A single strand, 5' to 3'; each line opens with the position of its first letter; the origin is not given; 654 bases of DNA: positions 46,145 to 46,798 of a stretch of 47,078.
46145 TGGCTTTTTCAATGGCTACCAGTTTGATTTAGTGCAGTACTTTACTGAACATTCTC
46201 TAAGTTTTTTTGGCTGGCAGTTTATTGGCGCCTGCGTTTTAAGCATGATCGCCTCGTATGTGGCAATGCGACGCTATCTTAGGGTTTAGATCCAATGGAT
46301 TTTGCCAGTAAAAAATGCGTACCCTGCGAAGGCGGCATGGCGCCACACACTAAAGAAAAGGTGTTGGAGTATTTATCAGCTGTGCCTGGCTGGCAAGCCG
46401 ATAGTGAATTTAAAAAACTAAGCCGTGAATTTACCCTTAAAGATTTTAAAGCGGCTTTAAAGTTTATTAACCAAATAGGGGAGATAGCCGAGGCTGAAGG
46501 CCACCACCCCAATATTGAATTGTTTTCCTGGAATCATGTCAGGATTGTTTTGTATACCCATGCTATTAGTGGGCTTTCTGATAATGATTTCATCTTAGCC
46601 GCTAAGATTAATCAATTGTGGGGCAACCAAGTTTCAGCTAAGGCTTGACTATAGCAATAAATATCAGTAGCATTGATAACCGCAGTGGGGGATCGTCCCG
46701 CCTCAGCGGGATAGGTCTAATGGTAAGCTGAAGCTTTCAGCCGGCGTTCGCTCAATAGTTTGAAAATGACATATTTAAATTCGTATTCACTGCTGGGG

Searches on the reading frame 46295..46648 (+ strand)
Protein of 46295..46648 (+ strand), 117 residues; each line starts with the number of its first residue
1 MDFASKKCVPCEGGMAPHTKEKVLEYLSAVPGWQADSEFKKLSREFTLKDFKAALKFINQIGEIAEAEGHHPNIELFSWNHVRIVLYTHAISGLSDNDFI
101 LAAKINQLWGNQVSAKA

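Call 8: find_encoding_contigs(protein=window:46295-46648:+, flank=10000, max_places=10)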
Protein window:46295-46648:+ (117 aa): 24 contigs read that carry it; 10 places shown.
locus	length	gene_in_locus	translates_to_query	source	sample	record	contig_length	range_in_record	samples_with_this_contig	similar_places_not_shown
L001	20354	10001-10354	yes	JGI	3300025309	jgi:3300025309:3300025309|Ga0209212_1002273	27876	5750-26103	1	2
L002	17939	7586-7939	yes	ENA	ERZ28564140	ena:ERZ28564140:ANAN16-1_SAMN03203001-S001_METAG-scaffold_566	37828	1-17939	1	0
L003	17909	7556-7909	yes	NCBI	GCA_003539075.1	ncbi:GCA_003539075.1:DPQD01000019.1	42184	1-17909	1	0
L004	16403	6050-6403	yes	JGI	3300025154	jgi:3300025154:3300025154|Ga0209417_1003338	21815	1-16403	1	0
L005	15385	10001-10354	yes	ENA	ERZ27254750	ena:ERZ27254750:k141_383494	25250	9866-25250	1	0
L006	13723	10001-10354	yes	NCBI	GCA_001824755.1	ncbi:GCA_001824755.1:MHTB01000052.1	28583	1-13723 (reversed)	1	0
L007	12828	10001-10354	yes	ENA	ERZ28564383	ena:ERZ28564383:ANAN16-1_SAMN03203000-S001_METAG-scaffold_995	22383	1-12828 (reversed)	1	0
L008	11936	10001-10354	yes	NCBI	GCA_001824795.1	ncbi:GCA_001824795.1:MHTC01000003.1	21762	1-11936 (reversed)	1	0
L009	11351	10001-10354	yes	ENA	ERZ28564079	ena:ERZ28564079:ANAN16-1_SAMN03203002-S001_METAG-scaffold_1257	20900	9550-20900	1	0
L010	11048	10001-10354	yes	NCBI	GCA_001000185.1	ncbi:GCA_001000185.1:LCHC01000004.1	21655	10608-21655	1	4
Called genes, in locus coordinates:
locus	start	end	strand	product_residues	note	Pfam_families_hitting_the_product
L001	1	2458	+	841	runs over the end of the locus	PF13196:DUF4012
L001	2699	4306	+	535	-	PF03023:MurJ, PF01554:MatE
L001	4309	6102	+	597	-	PF00009:GTP_EFTU, PF03144:GTP_EFTU_D2 (weak), PF00679:EFG_C, PF06421:LepA_C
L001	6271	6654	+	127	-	PF04977:DivIC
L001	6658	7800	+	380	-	PF00639:Rotamase, PF13145:Rotamase_2 (weak), PF13616:Rotamase_3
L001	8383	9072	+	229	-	PF02463:SMC_N (faint), PF00005:ABC_tran, PF13401:AAA_22 (weak), PF13304:AAA_21 (faint)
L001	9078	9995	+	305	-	PF18075:FtsX_ECD, PF02687:FtsX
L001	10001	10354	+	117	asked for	PF01329:Pterin_4a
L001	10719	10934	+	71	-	-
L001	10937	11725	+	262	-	-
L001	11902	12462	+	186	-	PF13328:HD_4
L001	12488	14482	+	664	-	PF06821:Ser_hydrolase, PF12697:Abhydrolase_6, PF01636:APH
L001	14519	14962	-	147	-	PF11969:DcpS_C, PF01230:HIT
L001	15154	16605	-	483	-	-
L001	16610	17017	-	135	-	-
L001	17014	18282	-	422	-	PF01555:N6_N4_Mtase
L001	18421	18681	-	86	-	-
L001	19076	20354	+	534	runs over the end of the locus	-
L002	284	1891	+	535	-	PF03023:MurJ, PF01554:MatE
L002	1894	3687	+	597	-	PF00009:GTP_EFTU, PF03144:GTP_EFTU_D2 (weak), PF00679:EFG_C, PF06421:LepA_C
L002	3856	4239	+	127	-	PF04977:DivIC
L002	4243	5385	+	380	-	PF00639:Rotamase, PF13145:Rotamase_2 (weak), PF13616:Rotamase_3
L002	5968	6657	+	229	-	PF02463:SMC_N (faint), PF00005:ABC_tran, PF13401:AAA_22 (weak), PF13304:AAA_21 (faint)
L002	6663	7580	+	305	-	PF18075:FtsX_ECD, PF02687:FtsX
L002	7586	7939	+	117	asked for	PF01329:Pterin_4a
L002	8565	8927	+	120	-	PF09685:MamF_MmsF (weak)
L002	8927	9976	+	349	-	PF02129:Peptidase_S15 (weak), PF20434:BD-FAE (faint), PF00561:Abhydrolase_1, PF12146:Hydrolase_4, PF12697:Abhydrolase_6 (weak), PF00326:Peptidase_S9, PF01738:DLH, PF07859:Abhydrolase_3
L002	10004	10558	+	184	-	PF07638:Sigma70_ECF, PF04542:Sigma70_r2, PF08281:Sigma70_r4_2, PF04545:Sigma70_r4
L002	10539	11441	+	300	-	PF18915:DUF5667 (faint)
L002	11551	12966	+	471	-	PF00753:Lactamase_B, PF23023:Anti-Pycsar_Apyc1 (weak), PF12706:Lactamase_B_2 (weak), PF16661:Lactamase_B_6, PF10996:Beta-Casp, PF07521:RMMBL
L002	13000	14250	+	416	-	PF01464:SLT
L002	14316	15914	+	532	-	-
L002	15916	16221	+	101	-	-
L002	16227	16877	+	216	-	PF00160:Pro_isomerase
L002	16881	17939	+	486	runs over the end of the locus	PF02788:RuBisCO_large_N, PF00016:RuBisCO_large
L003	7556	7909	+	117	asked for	PF01329:Pterin_4a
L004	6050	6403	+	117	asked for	PF01329:Pterin_4a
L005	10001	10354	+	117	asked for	PF01329:Pterin_4a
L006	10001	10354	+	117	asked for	PF01329:Pterin_4a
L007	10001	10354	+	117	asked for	PF01329:Pterin_4a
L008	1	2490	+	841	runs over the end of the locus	PF13196:DUF4012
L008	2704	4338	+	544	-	PF03023:MurJ, PF01554:MatE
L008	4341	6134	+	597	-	PF00009:GTP_EFTU, PF00679:EFG_C, PF06421:LepA_C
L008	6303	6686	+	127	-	PF04977:DivIC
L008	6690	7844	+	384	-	PF00639:Rotamase, PF13145:Rotamase_2 (weak), PF13616:Rotamase_3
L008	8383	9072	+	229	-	PF02463:SMC_N (faint), PF00005:ABC_tran, PF13401:AAA_22 (weak), PF13304:AAA_21 (faint)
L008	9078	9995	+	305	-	PF18075:FtsX_ECD, PF02687:FtsX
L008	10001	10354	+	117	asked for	PF01329:Pterin_4a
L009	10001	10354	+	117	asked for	PF01329:Pterin_4a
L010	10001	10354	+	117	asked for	PF01329:Pterin_4a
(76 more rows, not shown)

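Call 47: find_homologous_proteins(query=window:46295-46645:+, max_evalue=1e-20)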
Query window:46295-46645:+ (117 aa): 1528 proteins with E <= 1e-20 among 1706 candidates; the best 120 are listed.
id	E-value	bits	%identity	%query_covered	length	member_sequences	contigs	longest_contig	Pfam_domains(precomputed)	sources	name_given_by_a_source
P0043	1.4e-72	259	98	100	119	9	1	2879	PF01329.25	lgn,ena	-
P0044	8.5e-59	214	78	100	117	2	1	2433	PF01329.25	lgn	-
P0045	1.4e-57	210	78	100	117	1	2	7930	PF01329.25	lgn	-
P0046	5.6e-57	209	75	100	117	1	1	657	PF01329.25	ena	-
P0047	6.4e-57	208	77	100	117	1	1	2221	PF01329.25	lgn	-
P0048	3.7e-55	203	76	99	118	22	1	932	PF01329.25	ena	-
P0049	5.5e-55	202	74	100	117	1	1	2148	PF01329.25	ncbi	-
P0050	1.4e-54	201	71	100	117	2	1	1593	PF01329.25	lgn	-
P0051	3.8e-51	190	69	100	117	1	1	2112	PF01329.25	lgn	-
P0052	5.0e-51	189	81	100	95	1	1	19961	PF01329.25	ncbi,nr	ncbi:MAG: hypothetical protein UW00_C0011G0001 [Parcubacteria group bacterium GW2011_GWB1_43_66]|nr:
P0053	4.7e-50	186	72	100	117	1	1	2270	PF01329.25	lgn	-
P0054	9.2e-47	176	69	96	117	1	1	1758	PF01329.25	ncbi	-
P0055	1.1e-43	166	61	99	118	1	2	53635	PF01329.25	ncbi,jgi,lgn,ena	-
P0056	1.3e-41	159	78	76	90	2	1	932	PF01329.25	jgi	jgi:4a-hydroxytetrahydrobiopterin dehydratase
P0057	1.3e-39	153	64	91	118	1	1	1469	PF01329.25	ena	-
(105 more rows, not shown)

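Call 48: find_encoding_contigs(protein=P0045, flank=1500, max_places=2)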
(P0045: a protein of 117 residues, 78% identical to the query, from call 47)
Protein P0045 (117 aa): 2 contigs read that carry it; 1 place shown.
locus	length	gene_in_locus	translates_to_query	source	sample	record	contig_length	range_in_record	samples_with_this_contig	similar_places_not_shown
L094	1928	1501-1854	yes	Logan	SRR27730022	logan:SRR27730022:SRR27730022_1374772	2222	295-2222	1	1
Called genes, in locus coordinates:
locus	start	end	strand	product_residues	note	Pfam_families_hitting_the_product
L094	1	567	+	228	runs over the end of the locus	PF02463:SMC_N (faint), PF20720:nSTAND3 (faint), PF00005:ABC_tran, PF13401:AAA_22 (weak)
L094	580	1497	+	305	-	PF18075:FtsX_ECD, PF02687:FtsX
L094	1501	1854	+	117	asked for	PF01329:Pterin_4a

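Call 49: find_encoding_contigs(protein=P0052, flank=1500, max_places=2)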
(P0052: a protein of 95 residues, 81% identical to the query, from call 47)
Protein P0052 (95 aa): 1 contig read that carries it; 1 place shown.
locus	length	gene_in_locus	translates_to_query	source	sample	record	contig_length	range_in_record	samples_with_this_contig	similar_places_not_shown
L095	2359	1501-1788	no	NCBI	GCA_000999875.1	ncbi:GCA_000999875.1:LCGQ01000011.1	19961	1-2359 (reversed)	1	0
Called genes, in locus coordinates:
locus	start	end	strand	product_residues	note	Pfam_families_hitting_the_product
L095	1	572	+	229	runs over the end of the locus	PF02463:SMC_N (faint), PF00005:ABC_tran, PF13401:AAA_22 (weak), PF13304:AAA_21 (faint)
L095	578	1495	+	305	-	PF18075:FtsX_ECD, PF02687:FtsX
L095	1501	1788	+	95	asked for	PF01329:Pterin_4a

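Call 50: find_encoding_contigs(protein=P0043, flank=1500, max_places=2)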
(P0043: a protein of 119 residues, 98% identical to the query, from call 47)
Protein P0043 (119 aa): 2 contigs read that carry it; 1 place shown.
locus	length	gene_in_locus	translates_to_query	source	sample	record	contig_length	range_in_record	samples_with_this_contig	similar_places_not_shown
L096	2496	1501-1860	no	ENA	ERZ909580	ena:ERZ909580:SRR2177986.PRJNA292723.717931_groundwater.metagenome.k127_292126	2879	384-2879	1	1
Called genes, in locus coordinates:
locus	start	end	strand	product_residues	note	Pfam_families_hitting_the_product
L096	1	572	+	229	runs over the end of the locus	PF02463:SMC_N (faint), PF00005:ABC_tran, PF13401:AAA_22 (weak), PF13304:AAA_21 (faint)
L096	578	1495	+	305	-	PF18075:FtsX_ECD, PF02687:FtsX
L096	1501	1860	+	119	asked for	PF01329:Pterin_4a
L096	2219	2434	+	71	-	-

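Call 52: find_encoding_contigs(protein=P0055, flank=1200, max_places=2)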
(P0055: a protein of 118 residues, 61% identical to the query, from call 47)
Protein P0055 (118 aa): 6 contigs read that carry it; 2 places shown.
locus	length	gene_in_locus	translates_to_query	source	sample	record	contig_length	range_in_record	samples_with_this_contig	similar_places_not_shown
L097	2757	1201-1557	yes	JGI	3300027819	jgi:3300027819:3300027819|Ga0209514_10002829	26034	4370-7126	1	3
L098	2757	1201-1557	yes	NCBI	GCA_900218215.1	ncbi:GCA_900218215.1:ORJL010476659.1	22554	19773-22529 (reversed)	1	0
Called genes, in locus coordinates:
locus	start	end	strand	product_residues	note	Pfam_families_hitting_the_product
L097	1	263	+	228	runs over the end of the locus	PF00005:ABC_tran, PF13401:AAA_22 (weak)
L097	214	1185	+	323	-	PF18075:FtsX_ECD, PF02687:FtsX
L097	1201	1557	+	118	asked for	PF01329:Pterin_4a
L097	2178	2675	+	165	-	-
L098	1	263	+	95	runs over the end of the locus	?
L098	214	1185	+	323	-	PF18075:FtsX_ECD, PF02687:FtsX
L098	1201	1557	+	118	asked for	PF01329:Pterin_4a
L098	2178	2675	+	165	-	-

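Call 53: find_encoding_contigs(protein=P0044, flank=1200, max_places=2)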
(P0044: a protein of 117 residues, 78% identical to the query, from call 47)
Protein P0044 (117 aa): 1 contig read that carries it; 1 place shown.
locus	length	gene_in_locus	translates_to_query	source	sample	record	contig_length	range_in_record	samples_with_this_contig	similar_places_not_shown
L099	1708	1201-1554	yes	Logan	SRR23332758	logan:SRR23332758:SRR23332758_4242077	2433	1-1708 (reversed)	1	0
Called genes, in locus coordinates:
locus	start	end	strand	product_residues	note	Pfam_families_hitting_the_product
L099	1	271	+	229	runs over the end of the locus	PF00005:ABC_tran, PF02463:SMC_N (faint), PF13401:AAA_22 (faint)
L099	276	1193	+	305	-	PF18075:FtsX_ECD, PF02687:FtsX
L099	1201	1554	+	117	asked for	PF01329:Pterin_4a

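Call 56: find_encoding_contigs(protein=P0049, flank=1200, max_places=2)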
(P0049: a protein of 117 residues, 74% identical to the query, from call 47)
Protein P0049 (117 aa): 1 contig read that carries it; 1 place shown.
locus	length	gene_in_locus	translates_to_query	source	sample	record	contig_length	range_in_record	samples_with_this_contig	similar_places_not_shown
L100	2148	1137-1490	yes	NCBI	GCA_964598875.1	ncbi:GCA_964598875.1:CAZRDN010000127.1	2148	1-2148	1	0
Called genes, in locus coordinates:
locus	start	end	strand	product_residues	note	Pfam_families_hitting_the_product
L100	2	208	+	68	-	?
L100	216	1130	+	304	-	PF18075:FtsX_ECD, PF02687:FtsX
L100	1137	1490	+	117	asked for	PF01329:Pterin_4a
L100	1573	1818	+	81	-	PF01541:GIY-YIG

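Call 57: find_encoding_contigs(protein=P0053, flank=1200, max_places=2)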
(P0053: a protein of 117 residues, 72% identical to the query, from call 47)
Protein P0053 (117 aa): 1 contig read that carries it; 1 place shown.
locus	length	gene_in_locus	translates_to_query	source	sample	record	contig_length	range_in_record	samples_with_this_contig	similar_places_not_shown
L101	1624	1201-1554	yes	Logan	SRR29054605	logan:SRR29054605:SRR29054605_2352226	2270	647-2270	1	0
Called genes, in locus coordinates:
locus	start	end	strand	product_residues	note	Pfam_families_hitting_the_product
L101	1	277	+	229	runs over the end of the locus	PF02463:SMC_N (faint), PF00005:ABC_tran, PF13401:AAA_22 (weak)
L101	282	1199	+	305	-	PF18075:FtsX_ECD, PF02687:FtsX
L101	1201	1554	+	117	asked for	PF01329:Pterin_4a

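Call 61: find_encoding_contigs(protein=P0047, flank=1200, max_places=2)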
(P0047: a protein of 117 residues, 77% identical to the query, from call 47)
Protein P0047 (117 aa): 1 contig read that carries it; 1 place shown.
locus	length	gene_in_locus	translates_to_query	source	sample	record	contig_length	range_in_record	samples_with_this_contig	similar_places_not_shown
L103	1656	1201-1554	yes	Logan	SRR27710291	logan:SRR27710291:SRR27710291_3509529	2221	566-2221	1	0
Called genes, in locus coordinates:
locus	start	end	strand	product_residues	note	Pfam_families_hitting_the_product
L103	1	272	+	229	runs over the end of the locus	PF00005:ABC_tran, PF02463:SMC_N (faint), PF13401:AAA_22 (weak)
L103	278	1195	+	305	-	PF18075:FtsX_ECD, PF02687:FtsX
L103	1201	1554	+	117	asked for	PF01329:Pterin_4a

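Call 62: find_encoding_contigs(protein=P0051, flank=1200, max_places=2)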
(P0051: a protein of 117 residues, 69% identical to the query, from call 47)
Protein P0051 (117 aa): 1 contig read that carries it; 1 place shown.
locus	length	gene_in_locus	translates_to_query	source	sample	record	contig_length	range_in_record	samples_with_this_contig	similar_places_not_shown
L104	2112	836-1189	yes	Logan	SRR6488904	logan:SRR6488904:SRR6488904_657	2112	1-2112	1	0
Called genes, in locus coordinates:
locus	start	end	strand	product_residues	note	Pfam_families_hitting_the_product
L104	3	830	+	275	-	?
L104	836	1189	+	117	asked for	PF01329:Pterin_4a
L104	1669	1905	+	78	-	-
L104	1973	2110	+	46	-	?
